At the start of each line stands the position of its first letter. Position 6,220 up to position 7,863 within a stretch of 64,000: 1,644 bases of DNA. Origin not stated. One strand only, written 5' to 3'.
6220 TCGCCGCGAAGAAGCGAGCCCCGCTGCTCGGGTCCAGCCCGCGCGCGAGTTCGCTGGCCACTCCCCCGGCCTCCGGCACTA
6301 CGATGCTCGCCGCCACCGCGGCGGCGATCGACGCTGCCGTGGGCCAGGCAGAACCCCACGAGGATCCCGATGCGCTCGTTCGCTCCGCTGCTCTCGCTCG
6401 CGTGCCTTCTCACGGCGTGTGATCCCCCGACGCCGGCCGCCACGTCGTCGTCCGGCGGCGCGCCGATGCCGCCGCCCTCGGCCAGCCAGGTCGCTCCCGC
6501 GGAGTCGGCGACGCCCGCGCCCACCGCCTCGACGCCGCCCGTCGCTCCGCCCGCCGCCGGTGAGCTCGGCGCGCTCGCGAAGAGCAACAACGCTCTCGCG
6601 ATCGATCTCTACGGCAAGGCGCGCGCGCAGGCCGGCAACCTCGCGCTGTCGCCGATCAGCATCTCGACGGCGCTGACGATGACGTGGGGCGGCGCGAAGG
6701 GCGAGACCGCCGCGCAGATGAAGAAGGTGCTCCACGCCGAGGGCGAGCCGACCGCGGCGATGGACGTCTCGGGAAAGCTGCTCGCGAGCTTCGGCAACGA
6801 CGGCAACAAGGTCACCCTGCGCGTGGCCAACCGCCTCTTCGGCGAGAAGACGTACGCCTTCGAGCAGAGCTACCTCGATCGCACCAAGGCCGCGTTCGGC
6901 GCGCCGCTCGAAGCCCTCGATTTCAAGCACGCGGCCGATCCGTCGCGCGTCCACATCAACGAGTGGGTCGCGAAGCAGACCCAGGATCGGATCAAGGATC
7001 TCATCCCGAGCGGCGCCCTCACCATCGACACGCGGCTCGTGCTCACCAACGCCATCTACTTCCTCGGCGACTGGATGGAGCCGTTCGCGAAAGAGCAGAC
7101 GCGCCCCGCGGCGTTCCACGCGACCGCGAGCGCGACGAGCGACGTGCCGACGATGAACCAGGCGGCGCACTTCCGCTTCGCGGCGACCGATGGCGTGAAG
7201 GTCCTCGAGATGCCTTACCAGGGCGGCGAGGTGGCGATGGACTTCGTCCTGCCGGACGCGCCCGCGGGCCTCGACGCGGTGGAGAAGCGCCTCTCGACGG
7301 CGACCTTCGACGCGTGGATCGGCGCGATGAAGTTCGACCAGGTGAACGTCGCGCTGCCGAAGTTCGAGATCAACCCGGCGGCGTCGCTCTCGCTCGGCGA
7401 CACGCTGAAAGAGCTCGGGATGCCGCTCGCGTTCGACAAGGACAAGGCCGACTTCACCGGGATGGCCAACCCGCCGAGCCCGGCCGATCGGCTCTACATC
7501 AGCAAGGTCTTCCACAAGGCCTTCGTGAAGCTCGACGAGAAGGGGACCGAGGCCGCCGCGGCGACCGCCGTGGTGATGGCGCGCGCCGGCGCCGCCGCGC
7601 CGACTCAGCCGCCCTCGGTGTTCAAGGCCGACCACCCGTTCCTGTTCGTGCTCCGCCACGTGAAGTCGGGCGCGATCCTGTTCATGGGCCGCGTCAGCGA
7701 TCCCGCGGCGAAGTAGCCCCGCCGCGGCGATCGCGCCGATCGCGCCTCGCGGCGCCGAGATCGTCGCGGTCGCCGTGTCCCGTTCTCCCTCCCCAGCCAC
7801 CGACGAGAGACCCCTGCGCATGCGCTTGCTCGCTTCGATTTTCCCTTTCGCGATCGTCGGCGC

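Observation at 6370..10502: Head-to-tail array of three paralogous lipoprotein serpins with diverged reactive-centre loops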

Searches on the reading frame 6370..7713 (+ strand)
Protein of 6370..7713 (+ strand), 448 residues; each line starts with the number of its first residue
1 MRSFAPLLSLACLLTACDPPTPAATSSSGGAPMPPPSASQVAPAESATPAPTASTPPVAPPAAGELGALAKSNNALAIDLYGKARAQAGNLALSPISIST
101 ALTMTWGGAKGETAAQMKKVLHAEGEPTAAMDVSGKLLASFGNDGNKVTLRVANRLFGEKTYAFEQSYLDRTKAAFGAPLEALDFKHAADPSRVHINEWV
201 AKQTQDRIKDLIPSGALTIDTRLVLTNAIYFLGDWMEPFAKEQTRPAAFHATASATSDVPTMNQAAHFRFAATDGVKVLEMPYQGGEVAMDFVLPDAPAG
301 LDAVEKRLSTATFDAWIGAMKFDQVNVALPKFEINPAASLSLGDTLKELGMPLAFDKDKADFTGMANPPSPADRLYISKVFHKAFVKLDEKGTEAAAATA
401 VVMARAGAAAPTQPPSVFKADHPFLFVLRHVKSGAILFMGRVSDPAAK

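Call 4: search_protein_families(library=ncbifam, proteins=[window:6370-7713:+])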
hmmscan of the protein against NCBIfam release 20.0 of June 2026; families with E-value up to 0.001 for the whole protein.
window:6370-7713:+ (448 aa): 0 families

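Call 6: search_protein_families(library=pfam, proteins=[window:6370-7713:+])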
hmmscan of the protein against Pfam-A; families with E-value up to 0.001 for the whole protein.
window:6370-7713:+ (448 aa): 1 family
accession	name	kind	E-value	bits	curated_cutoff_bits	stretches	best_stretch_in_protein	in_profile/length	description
PF00079.25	Serpin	-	1.9e-111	373.3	27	1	72-445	2-370/370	Serpin (serine protease inhibitor)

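Call 7: search_solved_structures(query=window:6370-7713:+, show_alignments=2)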
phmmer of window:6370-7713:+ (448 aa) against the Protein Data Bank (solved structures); distinct sequences matched with E-value up to 0.001: 208 (the best 60 are shown).
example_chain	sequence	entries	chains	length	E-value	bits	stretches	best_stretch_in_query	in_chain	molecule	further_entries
8gxv_A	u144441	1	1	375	2.5e-83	283.8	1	71-445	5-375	Proteinase inhibitor I4 serpin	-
4ga7_A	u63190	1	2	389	4e-75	256.8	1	68-445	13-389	Leukocyte elastase inhibitor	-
4zk0_A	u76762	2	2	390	3e-72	247.4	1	67-445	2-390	Serpin B4 | Serpin B3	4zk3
2zv6_A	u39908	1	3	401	3.4e-72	247.2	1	68-445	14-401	Serpin B3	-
3kcg_I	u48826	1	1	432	9.9e-68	232.5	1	28-448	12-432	Antithrombin-III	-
1t1f_A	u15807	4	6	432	1.4e-67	232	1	28-448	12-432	Antithrombin-III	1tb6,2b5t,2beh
1ant_L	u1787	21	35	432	1.6e-67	231.7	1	28-448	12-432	ANTITHROMBIN | ANTITHROMBIN III | PROTEIN (ANTITHROMBIN-III)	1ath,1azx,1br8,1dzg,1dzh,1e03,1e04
2b4x_L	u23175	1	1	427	5.9e-67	229.9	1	43-446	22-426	Antithrombin-III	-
1oyh_I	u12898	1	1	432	6.8e-67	229.7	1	28-448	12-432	Antithrombin-III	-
2gd4_I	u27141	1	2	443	1.3e-66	228.7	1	17-448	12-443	Antithrombin-III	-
2hij_I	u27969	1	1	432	1.6e-66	228.5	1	28-448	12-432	Antithrombin-III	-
1dzg_I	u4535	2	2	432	1.7e-66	228.4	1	28-448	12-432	ANTITHROMBIN-III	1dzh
4eb1_I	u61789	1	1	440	2.9e-65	224.3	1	28-448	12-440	Antithrombin-III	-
2b4x_I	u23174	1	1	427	5.5e-65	223.4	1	43-446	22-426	Antithrombin-III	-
2dut_A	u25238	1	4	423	1.4e-64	222.1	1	75-445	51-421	Heterochromatin-associated protein MENT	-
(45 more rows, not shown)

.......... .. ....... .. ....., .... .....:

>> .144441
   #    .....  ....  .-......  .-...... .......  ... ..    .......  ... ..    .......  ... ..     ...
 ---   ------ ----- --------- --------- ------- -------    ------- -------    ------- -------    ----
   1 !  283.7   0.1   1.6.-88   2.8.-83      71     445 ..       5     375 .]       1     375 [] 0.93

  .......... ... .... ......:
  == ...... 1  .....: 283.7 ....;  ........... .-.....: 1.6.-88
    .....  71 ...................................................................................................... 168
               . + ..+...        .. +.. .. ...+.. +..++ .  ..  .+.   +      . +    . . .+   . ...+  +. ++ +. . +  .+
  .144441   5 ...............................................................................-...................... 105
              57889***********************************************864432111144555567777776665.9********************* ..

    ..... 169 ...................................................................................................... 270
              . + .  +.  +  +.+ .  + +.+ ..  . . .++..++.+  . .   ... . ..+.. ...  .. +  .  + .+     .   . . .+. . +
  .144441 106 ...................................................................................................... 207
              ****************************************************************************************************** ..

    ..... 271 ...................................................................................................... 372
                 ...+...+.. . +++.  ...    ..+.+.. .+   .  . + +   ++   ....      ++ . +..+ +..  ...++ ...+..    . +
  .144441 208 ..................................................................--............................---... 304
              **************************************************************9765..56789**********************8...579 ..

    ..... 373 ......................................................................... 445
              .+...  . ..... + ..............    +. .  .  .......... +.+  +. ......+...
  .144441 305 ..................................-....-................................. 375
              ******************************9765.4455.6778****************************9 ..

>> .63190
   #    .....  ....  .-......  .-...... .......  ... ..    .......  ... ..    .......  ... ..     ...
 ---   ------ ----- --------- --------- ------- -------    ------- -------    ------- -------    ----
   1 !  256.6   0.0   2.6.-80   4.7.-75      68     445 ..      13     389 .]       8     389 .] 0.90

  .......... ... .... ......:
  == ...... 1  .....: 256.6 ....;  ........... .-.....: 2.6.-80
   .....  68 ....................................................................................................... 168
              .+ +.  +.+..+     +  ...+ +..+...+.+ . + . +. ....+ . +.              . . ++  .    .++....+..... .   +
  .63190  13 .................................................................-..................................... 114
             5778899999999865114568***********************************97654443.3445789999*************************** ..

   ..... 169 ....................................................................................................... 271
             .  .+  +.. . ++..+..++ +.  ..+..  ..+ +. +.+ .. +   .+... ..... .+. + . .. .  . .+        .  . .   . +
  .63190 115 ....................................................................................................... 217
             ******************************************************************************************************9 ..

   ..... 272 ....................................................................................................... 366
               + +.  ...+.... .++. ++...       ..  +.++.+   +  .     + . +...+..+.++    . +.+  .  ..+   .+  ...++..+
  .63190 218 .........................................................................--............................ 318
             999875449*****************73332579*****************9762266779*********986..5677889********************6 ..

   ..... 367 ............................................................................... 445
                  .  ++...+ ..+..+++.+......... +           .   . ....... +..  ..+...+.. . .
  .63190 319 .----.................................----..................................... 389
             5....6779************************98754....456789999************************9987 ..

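Call 8: find_encoding_contigs(protein=window:6370-7713:+, flank=10000, max_places=6)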
Protein window:6370-7713:+ (448 aa): no gene with exactly this product is on record in the collection.

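Call 9: find_homologous_proteins(query=window:6370-7713:+)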
Query window:6370-7713:+ (448 aa): 7148 proteins with E <= 0.001 among 8000 candidates; the best 120 are listed.
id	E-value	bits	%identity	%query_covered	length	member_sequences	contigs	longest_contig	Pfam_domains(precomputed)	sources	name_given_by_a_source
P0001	6.1e-290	979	100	100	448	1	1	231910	PF00079.26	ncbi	-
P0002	1.0e-254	863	88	100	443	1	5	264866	PF00079.26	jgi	jgi:serpin B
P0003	2.5e-239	813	84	100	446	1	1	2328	PF00079.26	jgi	jgi:serpin B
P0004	1.6e-232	790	81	100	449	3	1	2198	PF00079.26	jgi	jgi:serpin B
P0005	1.0e-231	788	81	100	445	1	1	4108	PF00079.26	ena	-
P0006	2.8e-231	786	80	100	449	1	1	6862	PF00079.26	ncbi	ncbi:MAG: serpin family protein [Byssovorax sp.]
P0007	5.5e-231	785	81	100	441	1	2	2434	PF00079.26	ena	-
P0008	8.3e-230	781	81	100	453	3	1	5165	PF00079.26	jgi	jgi:serpin B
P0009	1.3e-228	777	81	100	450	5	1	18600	PF00079.26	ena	-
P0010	4.5e-228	776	80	100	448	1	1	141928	PF00079.26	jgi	jgi:serine protease inhibitor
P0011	7.9e-228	775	78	100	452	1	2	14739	PF00079.26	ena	-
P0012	4.3e-227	772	79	100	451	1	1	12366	PF00079.26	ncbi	ncbi:MAG: serpin family protein [Byssovorax sp.]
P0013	1.9e-226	770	81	100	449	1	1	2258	PF00079.26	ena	-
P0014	9.1e-226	768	80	100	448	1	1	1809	PF00079.26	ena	-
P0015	2.5e-225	767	78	100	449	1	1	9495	PF00079.26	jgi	jgi:serpin B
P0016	1.9e-220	750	77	100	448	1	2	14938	PF00079.26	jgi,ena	-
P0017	1.3e-216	738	77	100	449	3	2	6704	PF00079.26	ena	-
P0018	2.0e-215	734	76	100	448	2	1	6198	PF00079.26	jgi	jgi:serpin B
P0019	7.1e-212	722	75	96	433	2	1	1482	PF00079.26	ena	-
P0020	4.9e-208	710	83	88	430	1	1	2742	PF00079.26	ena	-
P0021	5.4e-207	706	74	100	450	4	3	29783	PF00079.26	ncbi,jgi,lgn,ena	-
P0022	6.5e-204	696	80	85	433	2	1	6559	PF00079.26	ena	-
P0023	8.6e-203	692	73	100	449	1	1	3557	PF00079.26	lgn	-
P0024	2.5e-198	678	71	100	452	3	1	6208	PF00079.26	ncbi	-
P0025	2.9e-198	677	73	96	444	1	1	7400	PF00079.26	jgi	jgi:serpin B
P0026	6.6e-198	676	72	86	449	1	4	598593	PF00079.26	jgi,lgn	jgi:serpin B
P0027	1.9e-197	675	77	92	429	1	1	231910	PF00079.26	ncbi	-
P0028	2.6e-197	674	76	91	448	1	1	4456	PF00079.26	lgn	-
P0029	8.2e-194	663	69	100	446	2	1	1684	PF00079.26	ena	-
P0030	5.2e-193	660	70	100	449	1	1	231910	PF00079.26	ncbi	-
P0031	6.7e-193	660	78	87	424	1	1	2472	PF00079.26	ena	-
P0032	1.1e-192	659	71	100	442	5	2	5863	PF00079.26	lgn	-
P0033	3.1e-192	657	70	100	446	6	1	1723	PF00079.26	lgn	-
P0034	4.0e-192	657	69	100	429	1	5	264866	PF00079.26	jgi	jgi:serpin B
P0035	2.6e-191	654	68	100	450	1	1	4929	PF00079.26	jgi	jgi:serpin B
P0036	3.3e-191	654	68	100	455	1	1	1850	PF00079.26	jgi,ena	-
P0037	1.2e-190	652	68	100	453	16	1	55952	PF00079.26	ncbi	-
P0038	2.4e-189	648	66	100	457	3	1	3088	PF00079.26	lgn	-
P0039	3.2e-188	644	69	100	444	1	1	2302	PF00079.26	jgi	jgi:serpin B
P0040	9.3e-188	643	69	100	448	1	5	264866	PF00079.26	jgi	jgi:serpin B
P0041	3.6e-187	641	76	85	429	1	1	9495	PF00079.26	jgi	jgi:serpin B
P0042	7.0e-187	640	66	100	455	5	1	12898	PF00079.26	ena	-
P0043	7.6e-187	640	71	89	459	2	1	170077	PF00079.26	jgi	jgi:serpin B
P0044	1.9e-186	638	74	85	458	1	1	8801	PF00079.26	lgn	-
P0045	6.3e-186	637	66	100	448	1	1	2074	PF00079.26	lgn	-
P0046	1.6e-179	616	65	100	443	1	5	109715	PF00079.26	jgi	jgi:serpin B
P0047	2.1e-179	615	64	96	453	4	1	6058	PF00079.26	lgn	-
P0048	1.4e-178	612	73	85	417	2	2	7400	PF00079.26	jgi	jgi:serpin B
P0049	7.6e-174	597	65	92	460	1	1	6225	PF00079.26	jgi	jgi:serpin B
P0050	1.9e-173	596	67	90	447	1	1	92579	PF00079.26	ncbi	ncbi:MAG: serpin family protein [Byssovorax sp.]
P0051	1.6e-171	589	66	93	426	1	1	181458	PF00079.26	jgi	jgi:serpin B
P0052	9.4e-170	583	65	96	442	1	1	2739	PF00079.26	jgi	jgi:serpin B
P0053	1.4e-169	583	63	92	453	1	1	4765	PF00079.26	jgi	jgi:serpin B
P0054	7.9e-169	580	63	96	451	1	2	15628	PF00079.26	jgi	jgi:serpin B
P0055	8.4e-169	580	62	100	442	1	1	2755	PF00079.26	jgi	jgi:serpin B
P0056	1.6e-168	579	64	97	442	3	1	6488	PF00079.26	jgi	jgi:serpin B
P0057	8.6e-168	577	63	98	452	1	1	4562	PF00079.26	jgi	jgi:serpin B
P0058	3.3e-167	575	62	99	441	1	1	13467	PF00079.26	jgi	jgi:serpin B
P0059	1.3e-165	570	62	98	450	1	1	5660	PF00079.26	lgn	-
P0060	1.7e-164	566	61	100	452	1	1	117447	PF00079.26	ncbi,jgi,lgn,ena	jgi:serpin B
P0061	3.8e-164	565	65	86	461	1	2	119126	PF00079.26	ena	-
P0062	5.4e-164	564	61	99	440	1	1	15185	PF00079.26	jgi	jgi:serpin B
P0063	3.8e-162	558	64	91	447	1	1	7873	PF00079.26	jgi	jgi:serpin B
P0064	1.1e-161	557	66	84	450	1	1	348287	PF00079.26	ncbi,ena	-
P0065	1.4e-161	557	61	100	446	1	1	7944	PF00079.26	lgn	-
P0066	1.7e-161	556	60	99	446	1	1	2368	PF00079.26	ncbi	-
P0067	5.3e-161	555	61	100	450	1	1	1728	PF00079.26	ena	-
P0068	1.9e-160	553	64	89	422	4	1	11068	PF00079.26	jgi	jgi:serpin B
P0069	2.1e-160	553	61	96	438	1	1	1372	PF00079.26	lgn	-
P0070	2.6e-160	552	57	100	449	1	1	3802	PF00079.26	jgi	jgi:serine protease inhibitor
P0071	1.3e-159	550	60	100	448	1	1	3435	PF00079.26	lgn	-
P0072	1.6e-158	546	58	96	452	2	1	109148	PF00079.26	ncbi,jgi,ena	jgi:serpin B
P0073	2.2e-157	543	58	100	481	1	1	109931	PF00079.26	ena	-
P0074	5.5e-157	541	60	95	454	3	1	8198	PF00079.26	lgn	-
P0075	4.6e-156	538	58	100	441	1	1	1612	PF00079.26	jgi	jgi:serpin B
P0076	5.3e-156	538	60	100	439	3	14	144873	PF00079.26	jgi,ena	-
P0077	2.6e-155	536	64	85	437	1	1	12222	PF00079.26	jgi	jgi:serpin B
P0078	5.1e-155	535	63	86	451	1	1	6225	PF00079.26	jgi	jgi:serpin B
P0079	7.9e-155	534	63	86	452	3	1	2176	PF00079.26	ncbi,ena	-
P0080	1.4e-154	533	63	87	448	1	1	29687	PF00079.26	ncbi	-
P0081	1.6e-154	533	62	91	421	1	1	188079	PF00079.26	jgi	jgi:serpin B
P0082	2.7e-154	533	64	86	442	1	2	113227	PF00079.26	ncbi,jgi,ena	jgi:serpin B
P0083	5.4e-154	532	59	100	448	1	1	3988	PF00079.26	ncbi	ncbi:MAG: serpin family protein [Byssovorax sp.]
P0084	1.2e-153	530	60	92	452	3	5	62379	PF00079.26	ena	-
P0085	1.6e-153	530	63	88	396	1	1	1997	PF00079.26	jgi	jgi:serpin B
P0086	2.2e-153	529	57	99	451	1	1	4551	PF00079.26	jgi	-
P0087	2.3e-153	529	56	100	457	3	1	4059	PF00079.26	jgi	jgi:serpin B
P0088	1.5e-152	527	54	98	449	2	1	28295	PF00079.26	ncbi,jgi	jgi:serpin B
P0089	1.8e-152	527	60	90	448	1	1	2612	PF00079.26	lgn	-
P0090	7.5e-152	524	59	96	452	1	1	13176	PF00079.26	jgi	jgi:serpin B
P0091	2.4e-151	523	64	87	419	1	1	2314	PF00079.26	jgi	jgi:serpin B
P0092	2.9e-151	523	57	100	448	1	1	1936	PF00079.26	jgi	jgi:serpin B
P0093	3.0e-151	523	62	89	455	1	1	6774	PF00079.26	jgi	jgi:serpin B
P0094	3.4e-151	522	60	83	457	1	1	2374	PF00079.26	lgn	-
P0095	4.5e-151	522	65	83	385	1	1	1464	PF00079.26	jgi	-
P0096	1.0e-150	521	60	85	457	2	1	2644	PF00079.26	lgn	-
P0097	1.3e-150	520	57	100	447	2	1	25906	PF00079.26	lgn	-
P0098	2.7e-150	519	56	100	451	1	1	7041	PF00079.26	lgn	-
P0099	2.9e-150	519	61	84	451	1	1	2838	PF00079.26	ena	-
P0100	3.9e-150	519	60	84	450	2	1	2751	PF00079.26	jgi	-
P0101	8.9e-150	518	60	92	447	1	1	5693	PF00079.26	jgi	jgi:serpin B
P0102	1.2e-149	517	57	97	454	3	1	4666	PF00079.26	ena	-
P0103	1.4e-149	517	57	100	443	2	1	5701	PF00079.26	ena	-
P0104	1.5e-149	517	57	100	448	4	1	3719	PF00079.26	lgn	-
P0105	1.3e-148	514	57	100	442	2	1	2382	PF00079.26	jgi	jgi:serpin B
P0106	1.4e-148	514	58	96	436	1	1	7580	PF00079.26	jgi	jgi:serpin B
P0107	1.7e-148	513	66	79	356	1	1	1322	PF00079.26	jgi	jgi:serpin B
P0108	2.1e-148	513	57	100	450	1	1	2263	PF00079.26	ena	-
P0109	2.4e-148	513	55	99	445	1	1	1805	PF00079.26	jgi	jgi:serpin B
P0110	3.1e-148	513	57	100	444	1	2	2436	PF00079.26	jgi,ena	-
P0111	5.2e-148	512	54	99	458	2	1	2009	PF00079.26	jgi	jgi:serpin B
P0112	1.2e-147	511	56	89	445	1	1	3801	PF00079.26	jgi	jgi:serpin B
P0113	4.2e-147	509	55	96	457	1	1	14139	PF00079.26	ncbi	-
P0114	5.0e-147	509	58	90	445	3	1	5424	PF00079.26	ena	-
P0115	7.0e-147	508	62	85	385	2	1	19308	PF00079.26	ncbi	ncbi:MAG: serpin family protein [Polyangiaceae bacterium]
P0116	8.2e-147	508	60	86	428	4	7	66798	PF00079.26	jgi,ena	-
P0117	8.3e-147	508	53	99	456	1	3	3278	PF00079.26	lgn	-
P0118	1.9e-146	507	57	100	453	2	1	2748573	PF00079.26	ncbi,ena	-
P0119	2.8e-146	506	58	93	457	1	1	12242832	PF00079.26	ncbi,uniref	ncbi:serpin family protein [Pendulispora albinea]|uniref:Serpin family protein n=1 Tax=Pendulispora 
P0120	4.3e-146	506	58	86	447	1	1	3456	PF00079.26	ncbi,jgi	-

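Call 10: find_related_loci(query=window:6370-7713:+, collection=genome_contigs, flank=10000)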
Query window:6370-7713:+ (448 aa) in genome_contigs; peptide patterns used: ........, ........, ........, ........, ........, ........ (x = any residue, [..] = any of these).
200 stretches matched a pattern; 45 encode a relative of the query (tblastn E <= 1e-3); 45 distinct loci.
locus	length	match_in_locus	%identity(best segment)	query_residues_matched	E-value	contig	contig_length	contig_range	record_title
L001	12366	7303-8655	79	1-448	0e+0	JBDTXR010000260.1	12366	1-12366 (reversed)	MAG: Byssovorax sp. isolate cluster4_bin.120 NODE_12446_length_12366_cov_12.008529, whole genome shotgun sequence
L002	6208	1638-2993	71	1-448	0e+0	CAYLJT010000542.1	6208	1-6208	MAG TPA_asm: uncultured Polyangiaceae bacterium isolate SRP173033_co1_384 genome assembly, contig: NODE_33962_length_620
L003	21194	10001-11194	67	44-446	8e-167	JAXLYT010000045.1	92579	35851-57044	MAG: Byssovorax sp. isolate STL-MYX20 C2.183.fa-45, whole genome shotgun sequence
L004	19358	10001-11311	65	17-448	4e-176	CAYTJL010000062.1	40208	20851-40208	MAG TPA_asm: uncultured Polyangiaceae bacterium isolate SRP189682_co1_9 genome assembly, contig: NODE_1250_length_40208_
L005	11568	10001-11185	61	43-446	1e-155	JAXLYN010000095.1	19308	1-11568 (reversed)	MAG: Polyangiaceae bacterium isolate STL-MYX14 C3.142.fa-95, whole genome shotgun sequence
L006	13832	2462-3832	57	1-448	5e-150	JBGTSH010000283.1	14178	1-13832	MAG: Polyangiaceae bacterium isolate WDNA12_bin.27.orig NODE_3278_length_14178_cov_0.646644, whole genome shotgun sequen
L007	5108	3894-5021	59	69-446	5e-145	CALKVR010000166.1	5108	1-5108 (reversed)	MAG TPA_asm: uncultured Polyangiaceae bacterium isolate SRR1506987_bin.141_CONCOCT_v1.1_MAG genome assembly, contig: ERZ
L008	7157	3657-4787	56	69-446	1e-137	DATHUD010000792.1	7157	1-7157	MAG TPA_asm: Thermoanaerobaculia bacterium isolate SMAG_U16097 k141_404425, whole genome shotgun sequence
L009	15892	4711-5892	57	51-446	5e-137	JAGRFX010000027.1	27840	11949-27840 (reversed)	MAG: Rhodocyclaceae bacterium isolate HKST-UBA161 NODE_28_length_27840_cov_7.399849, whole genome shotgun sequence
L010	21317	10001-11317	52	7-446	1e-136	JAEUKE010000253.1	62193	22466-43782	MAG: Myxococcales bacterium isolate new MAG-87 k141_2385294, whole genome shotgun sequence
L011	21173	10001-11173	53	58-448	1e-135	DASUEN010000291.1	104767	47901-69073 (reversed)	MAG TPA_asm: Thermoanaerobaculia bacterium isolate SMAG_U1354 k141_77852, whole genome shotgun sequence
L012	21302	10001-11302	51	7-445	2e-134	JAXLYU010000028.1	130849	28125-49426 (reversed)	MAG: Labilithrix sp. isolate STL-MYX21 C4.7.fa-28, whole genome shotgun sequence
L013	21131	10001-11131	56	69-448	8e-134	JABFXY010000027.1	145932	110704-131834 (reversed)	MAG: Polyangiaceae bacterium isolate Bin8.16 NODE_12_length_145932_cov_5.875532, whole genome shotgun sequence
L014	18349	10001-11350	50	7-446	6e-128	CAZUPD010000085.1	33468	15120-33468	MAG TPA_asm: uncultured Nannocystaceae bacterium isolate SRP334346_co1_110 genome assembly, contig: NODE_1307_length_334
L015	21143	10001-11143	57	64-448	5e-127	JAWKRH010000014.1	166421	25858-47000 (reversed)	MAG: Polyangiaceae bacterium isolate BC1.60 BC1.60.fa-14, whole genome shotgun sequence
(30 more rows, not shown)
